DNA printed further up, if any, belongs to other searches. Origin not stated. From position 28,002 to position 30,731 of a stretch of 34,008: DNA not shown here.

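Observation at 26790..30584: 1264-aa all-in-one distal tail protein with stacked binding modules and no separate Tal/hub gene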

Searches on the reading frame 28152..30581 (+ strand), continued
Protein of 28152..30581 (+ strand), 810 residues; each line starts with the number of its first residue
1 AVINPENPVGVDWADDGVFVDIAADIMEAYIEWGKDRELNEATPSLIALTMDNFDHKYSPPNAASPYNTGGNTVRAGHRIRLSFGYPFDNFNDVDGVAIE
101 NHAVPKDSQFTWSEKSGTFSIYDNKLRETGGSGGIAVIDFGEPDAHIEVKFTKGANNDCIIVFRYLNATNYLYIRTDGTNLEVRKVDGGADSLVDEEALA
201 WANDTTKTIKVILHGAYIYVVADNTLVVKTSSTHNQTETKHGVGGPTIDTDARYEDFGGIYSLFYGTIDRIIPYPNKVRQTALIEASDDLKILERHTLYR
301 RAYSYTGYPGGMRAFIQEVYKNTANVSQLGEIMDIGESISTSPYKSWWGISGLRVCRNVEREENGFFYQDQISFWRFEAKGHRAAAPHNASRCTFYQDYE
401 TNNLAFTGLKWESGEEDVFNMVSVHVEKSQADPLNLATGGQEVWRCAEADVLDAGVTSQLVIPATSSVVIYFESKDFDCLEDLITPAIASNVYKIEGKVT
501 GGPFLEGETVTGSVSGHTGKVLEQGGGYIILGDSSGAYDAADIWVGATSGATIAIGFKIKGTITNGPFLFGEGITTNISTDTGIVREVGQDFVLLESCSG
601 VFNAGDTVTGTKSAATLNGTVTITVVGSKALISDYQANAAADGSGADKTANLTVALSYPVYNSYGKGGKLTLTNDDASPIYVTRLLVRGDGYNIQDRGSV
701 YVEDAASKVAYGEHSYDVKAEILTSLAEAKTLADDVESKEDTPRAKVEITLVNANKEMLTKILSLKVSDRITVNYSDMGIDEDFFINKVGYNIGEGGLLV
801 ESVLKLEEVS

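Call 38: fold_search(model_id=the predicted structure, library=viral)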
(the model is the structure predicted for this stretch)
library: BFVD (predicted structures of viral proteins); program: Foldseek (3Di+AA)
matches with E <= 10: 1584; with E <= 0.001: 580
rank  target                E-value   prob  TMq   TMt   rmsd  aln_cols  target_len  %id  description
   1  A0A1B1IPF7            6.1e-62  1.00  0.68  0.76   9.1       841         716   21  (no name in the UniProt tables at hand)
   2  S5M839                1.7e-22  1.00  0.40  0.31  17.5       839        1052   10  Minor structural protein [Bacillus phage Basilisk]
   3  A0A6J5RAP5            2.3e-22  1.00  0.49  0.57   7.1       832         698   10  Uncharacterized protein [uncultured Caudovirales phage]
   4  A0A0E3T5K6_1          2.6e-21  1.00  0.41  0.34  17.2       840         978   11  Tail fiber [Bacillus phage Stills]
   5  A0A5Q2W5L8            1.1e-20  1.00  0.27  0.27  23.5       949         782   10  (no name in the UniProt tables at hand)
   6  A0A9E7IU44            1.4e-20  1.00  0.34  0.26  23.6      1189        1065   10  (no name in the UniProt tables at hand)
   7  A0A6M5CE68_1          2.4e-20  1.00  0.40  0.37  16.8       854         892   11  (no name in the UniProt tables at hand)
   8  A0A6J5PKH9            5.0e-20  1.00  0.35  0.46  23.9       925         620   10  Concanavalin A-like lectin/glucanases superfamily [uncultured Caudovirales phage]
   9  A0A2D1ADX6            1.0e-16  1.00  0.33  0.21  23.5      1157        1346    9  Minor tail protein [Rhodococcus phage Trina]
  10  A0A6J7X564            3.8e-16  1.00  0.34  0.45  25.7       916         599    9  Uncharacterized protein [uncultured Caudovirales phage]
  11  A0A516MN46            5.2e-16  1.00  0.28  0.43  15.4       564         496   13  (no name in the UniProt tables at hand)
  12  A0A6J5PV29            5.2e-16  1.00  0.29  0.29  23.9      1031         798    9  Concanavalin A-like lectin/glucanases superfamily [uncultured Caudovirales phage]
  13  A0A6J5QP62            2.9e-15  1.00  0.25  0.25  33.2      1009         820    9  Uncharacterized protein [uncultured Caudovirales phage]
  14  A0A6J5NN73            1.9e-14  1.00  0.33  0.29  25.0       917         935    9  Concanavalin A-like lectin/glucanases superfamily [uncultured Caudovirales phage]
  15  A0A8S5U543            2.0e-14  1.00  0.28  0.29  36.5       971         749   10  Uncharacterized protein [Siphoviridae sp. ctZD11]
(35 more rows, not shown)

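Call 41: find_related_loci(query=A3, collection=genome_contigs, flank=10000)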
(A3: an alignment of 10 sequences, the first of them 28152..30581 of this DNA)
Query A3 (810 aa) in genome_contigs; peptide patterns used: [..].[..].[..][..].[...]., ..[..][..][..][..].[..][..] (x = any residue, [..] = any of these).
146 stretches matched a pattern; 39 encode a relative of the query (tblastn E <= 1e-3); 37 distinct loci.
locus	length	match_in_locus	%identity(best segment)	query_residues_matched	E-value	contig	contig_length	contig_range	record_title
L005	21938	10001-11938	34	9-809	2e-67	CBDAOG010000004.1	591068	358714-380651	MAG: Dehalococcoidia bacterium isolate 0aa05121-dee9-464a-b52f-06bcf9350706 genome assembly, contig: contig_4, whole gen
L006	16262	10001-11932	32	9-807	2e-65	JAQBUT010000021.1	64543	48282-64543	MAG: Chloroflexota bacterium isolate casp150-mb.159 NODE_1093_length_64543_cov_0.482388, whole genome shotgun sequence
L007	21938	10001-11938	31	9-809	3e-64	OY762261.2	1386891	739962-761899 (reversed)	MAG: Dehalococcoidia bacterium isolate 8dfcd61c-6008-4d0e-aef3-db511af9be87 genome assembly, chromosome: 1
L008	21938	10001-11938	31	9-809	3e-64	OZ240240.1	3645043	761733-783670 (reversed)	MAG: Dehalococcoidia bacterium isolate 9fa25b9b-25de-44f7-936b-2c4815794ad0 genome assembly, chromosome: 1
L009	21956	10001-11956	31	2-809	2e-62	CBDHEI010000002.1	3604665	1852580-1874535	MAG: Dehalococcoidia bacterium isolate 8c643066-d586-4031-88eb-ae6791ed655d genome assembly, contig: contig_2, whole gen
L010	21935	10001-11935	31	9-809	4e-62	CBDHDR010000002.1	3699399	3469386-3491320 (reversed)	MAG: Dehalococcoidia bacterium isolate 3405ea0c-46a1-49ac-8793-a98dd5fa39b7 genome assembly, contig: contig_2, whole gen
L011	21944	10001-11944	31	6-809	2e-60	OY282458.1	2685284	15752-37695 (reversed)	MAG: uncultured Dehalococcoidia bacterium genome assembly, chromosome: 1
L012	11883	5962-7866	31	9-796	8e-60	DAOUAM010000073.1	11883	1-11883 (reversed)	MAG TPA_asm: Dehalococcoidia bacterium isolate H63_664 k137_308655, whole genome shotgun sequence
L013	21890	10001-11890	31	22-809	8e-57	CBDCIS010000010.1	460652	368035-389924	MAG: Dehalococcoidia bacterium isolate 8e13df92-f4f3-4e34-85da-b913360e8956 genome assembly, contig: contig_10, whole ge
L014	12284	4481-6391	29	1-786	7e-57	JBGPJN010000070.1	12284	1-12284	MAG: Dehalococcoidia bacterium isolate OBJ_0618_7090110_308 k141_3723362_length_12284_cov_13.0388, whole genome shotgun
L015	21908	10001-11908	27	2-786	4e-55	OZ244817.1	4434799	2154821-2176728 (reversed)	MAG: Dehalococcoidia bacterium isolate 600c9aab-54a7-483e-8747-7fd718dfbb6a genome assembly, chromosome: 1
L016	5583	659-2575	29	2-789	2e-55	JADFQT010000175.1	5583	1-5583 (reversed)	MAG: Chloroflexota bacterium isolate B80T1B5 B80T1B5_NODE24581, whole genome shotgun sequence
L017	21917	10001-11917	28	2-789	4e-54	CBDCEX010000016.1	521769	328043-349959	MAG: Dehalococcoidia bacterium isolate a77d1ec7-ac0a-4113-b7eb-384b7eca7ee8 genome assembly, contig: contig_16, whole ge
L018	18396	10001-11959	29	11-809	5e-52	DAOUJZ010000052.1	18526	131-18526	MAG TPA_asm: Dehalococcoidia bacterium isolate S34_284 k113_1089847, whole genome shotgun sequence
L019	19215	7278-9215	28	9-809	3e-51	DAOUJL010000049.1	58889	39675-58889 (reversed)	MAG TPA_asm: Dehalococcoidia bacterium isolate S32_262 k113_888918, whole genome shotgun sequence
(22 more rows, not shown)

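Call 45: search_protein_representatives(alignment_id=A3)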
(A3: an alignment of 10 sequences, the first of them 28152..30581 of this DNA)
Query: 10 sequences, 794 profile positions. Proteins with E-value up to 0.001 (for the whole library): 13068; up to 1e-10: 5320; up to 1e-30: 634. The best 150 are listed.
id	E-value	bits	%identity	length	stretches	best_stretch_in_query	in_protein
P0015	0.0e+00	1187.5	-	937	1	8-794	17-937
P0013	0.0e+00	1167.9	-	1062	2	10-794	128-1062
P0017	0.0e+00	1154.8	-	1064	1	6-794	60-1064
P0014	0.0e+00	1115.3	-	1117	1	8-794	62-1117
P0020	0.0e+00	1091.8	-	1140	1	20-794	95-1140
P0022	0.0e+00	1066.5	-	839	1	4-794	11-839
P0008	0.0e+00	1053.0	-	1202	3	59-794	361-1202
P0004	0.0e+00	1041.7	-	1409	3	40-794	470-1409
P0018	5.8e-298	1006.9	-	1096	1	24-794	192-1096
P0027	2.4e-225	766.7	-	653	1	128-791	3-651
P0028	3.6e-218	743.0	-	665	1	132-792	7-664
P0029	3.4e-201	686.8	-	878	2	128-537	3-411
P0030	6.1e-201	686.0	-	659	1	128-793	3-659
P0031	4.4e-191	653.4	-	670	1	129-793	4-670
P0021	3.7e-189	647.0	-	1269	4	251-794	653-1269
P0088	2.6e-75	270.5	-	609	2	389-792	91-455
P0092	5.0e-72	259.6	-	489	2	388-793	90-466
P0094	1.2e-71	258.3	-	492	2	387-791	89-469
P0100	3.4e-70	253.5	-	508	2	388-792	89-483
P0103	5.4e-69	249.6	-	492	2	386-790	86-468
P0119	8.4e-65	235.7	-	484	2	386-791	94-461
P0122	4.5e-64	233.3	-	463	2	384-788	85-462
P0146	2.2e-60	221.1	-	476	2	387-791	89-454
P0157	1.4e-58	215.2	-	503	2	388-783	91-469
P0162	3.0e-57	210.7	-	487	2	386-791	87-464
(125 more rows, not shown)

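Call 46: search_protein_families(library=pfam, proteins=[P0092, P0094, P0100, P0103, P0119, P0122, P0146, P0157, P0162, P0088], max_evalue=0.1)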
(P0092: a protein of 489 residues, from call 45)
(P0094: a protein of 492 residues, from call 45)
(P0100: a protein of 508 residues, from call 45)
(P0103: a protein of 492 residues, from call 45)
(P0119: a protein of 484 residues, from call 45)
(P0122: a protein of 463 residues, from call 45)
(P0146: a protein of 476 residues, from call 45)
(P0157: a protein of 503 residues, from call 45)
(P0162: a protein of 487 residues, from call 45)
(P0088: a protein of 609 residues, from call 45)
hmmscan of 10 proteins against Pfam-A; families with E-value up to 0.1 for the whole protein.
P0092 (489 aa): 0 families

P0094 (492 aa): 0 families

P0100 (508 aa): 1 family
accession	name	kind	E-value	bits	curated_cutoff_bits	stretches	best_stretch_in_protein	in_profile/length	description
PF20009.4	GEVED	-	8.8e-05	23.7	24.4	1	9-61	6-62/78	GEVED domain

P0103 (492 aa): 1 family
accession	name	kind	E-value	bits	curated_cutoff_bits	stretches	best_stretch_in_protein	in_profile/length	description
PF06605.17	Prophage_tail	-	0.017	15.2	31.3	1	385-453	155-224/250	Prophage endopeptidase tail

P0119 (484 aa): 2 families
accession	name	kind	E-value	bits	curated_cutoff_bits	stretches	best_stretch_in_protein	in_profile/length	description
PF18981.6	InlK_D3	-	0.027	15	25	1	131-170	7-45/75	Internalin K domain (D3/D4)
PF13437.12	HlyD_3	-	0.062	14.5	22.2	0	77-119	47-88/106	HlyD family secretion protein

P0122 (463 aa): 0 families

P0146 (476 aa): 2 families
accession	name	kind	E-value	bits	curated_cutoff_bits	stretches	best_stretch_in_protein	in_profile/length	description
PF20009.4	GEVED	-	0.035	15.4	24.4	1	6-69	2-66/78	GEVED domain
PF22255.2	Gp44-like_2nd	-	0.052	14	27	0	141-202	21-82/84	Baseplate hub protein gp44-like, second domain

P0157 (503 aa): 1 family
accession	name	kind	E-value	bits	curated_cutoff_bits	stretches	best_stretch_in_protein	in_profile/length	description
PF20009.4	GEVED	-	0.0046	18.2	24.4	1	4-23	2-21/78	GEVED domain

P0162 (487 aa): 0 families

P0088 (609 aa): 1 family
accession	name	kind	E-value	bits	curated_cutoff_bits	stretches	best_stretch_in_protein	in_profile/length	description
PF20009.4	GEVED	-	0.0018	19.5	24.4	1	6-55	2-55/78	GEVED domain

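Call 47: search_protein_families(library=phrogs, proteins=[P0092, P0094, P0100, P0103, P0119, P0122, P0146, P0027, P0025, P0088], max_evalue=0.001)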
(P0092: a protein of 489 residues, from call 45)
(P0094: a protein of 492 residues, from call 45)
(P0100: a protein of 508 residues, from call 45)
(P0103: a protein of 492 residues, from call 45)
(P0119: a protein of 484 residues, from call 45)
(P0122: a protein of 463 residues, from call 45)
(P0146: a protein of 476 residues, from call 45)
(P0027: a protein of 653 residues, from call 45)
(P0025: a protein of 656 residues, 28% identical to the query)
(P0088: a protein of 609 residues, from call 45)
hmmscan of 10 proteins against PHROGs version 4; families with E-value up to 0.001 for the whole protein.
P0092 (489 aa): 1 family
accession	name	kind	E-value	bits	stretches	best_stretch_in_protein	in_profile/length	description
phrog_5313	-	unknown function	3.9e-11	42.8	1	14-87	156-228/1052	-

P0094 (492 aa): 3 families
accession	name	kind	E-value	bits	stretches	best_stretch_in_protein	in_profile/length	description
phrog_5313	-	unknown function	2.9e-13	49.9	1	4-87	146-228/1052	-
phrog_35697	-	tail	0.00024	20.3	0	277-407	365-496/1052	tail fiber protein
phrog_18983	-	tail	0.00071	17.6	0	334-462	423-538/1970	tail fiber protein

P0100 (508 aa): 1 family
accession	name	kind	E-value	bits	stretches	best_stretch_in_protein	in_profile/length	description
phrog_5313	-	unknown function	5.2e-12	45.7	2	7-300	150-380/1052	-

P0103 (492 aa): 1 family
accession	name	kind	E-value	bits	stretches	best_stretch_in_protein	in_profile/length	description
phrog_5313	-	unknown function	1.5e-06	27.7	1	13-88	157-231/1052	-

P0119 (484 aa): 1 family
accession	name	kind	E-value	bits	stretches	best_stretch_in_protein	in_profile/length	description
phrog_5313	-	unknown function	5e-17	62.3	1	14-209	145-328/1052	-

P0122 (463 aa): 2 families
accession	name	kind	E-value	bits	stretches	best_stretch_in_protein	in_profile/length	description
phrog_5313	-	unknown function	5.4e-09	35.7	1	19-90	157-231/1052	-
phrog_35697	-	tail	1.8e-08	34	1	23-201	32-211/1052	tail fiber protein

P0146 (476 aa): 3 families
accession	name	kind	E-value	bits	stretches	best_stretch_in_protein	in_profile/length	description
phrog_5313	-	unknown function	4e-10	39.5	1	18-254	160-343/1052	-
phrog_1887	-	tail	2.4e-09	37.7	1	86-244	381-543/670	tail protein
phrog_35697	-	tail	6.1e-07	28.9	1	3-251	11-262/1052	tail fiber protein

P0027 (653 aa): 1 family
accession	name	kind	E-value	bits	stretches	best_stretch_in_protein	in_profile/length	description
phrog_5313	-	unknown function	0.00011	21.4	1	24-92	162-233/1052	-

P0025 (656 aa): 1 family
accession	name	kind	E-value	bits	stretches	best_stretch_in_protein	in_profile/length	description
phrog_5313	-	unknown function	0.00023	20.4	1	10-75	152-216/1052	-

P0088 (609 aa): 2 families
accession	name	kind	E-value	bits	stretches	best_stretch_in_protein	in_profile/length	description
phrog_35697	-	tail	1.5e-09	37.6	1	270-442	363-533/1052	tail fiber protein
phrog_5313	-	unknown function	5.5e-08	32.4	1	11-79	155-223/1052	-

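Call 69: search_solved_structures(query=A5, max_evalue=10, show_alignments=2)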
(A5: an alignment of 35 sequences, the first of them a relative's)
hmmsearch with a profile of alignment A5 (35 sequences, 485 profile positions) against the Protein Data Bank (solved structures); distinct sequences matched with E-value up to 10: 2.
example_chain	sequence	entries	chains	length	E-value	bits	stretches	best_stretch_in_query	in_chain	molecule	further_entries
9jg8_G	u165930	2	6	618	0.2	13.7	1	82-185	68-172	Type VI secretion system spike protein VgrG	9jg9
9cuy_X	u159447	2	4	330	0.24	13.5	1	80-208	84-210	Hub protein | Tail protein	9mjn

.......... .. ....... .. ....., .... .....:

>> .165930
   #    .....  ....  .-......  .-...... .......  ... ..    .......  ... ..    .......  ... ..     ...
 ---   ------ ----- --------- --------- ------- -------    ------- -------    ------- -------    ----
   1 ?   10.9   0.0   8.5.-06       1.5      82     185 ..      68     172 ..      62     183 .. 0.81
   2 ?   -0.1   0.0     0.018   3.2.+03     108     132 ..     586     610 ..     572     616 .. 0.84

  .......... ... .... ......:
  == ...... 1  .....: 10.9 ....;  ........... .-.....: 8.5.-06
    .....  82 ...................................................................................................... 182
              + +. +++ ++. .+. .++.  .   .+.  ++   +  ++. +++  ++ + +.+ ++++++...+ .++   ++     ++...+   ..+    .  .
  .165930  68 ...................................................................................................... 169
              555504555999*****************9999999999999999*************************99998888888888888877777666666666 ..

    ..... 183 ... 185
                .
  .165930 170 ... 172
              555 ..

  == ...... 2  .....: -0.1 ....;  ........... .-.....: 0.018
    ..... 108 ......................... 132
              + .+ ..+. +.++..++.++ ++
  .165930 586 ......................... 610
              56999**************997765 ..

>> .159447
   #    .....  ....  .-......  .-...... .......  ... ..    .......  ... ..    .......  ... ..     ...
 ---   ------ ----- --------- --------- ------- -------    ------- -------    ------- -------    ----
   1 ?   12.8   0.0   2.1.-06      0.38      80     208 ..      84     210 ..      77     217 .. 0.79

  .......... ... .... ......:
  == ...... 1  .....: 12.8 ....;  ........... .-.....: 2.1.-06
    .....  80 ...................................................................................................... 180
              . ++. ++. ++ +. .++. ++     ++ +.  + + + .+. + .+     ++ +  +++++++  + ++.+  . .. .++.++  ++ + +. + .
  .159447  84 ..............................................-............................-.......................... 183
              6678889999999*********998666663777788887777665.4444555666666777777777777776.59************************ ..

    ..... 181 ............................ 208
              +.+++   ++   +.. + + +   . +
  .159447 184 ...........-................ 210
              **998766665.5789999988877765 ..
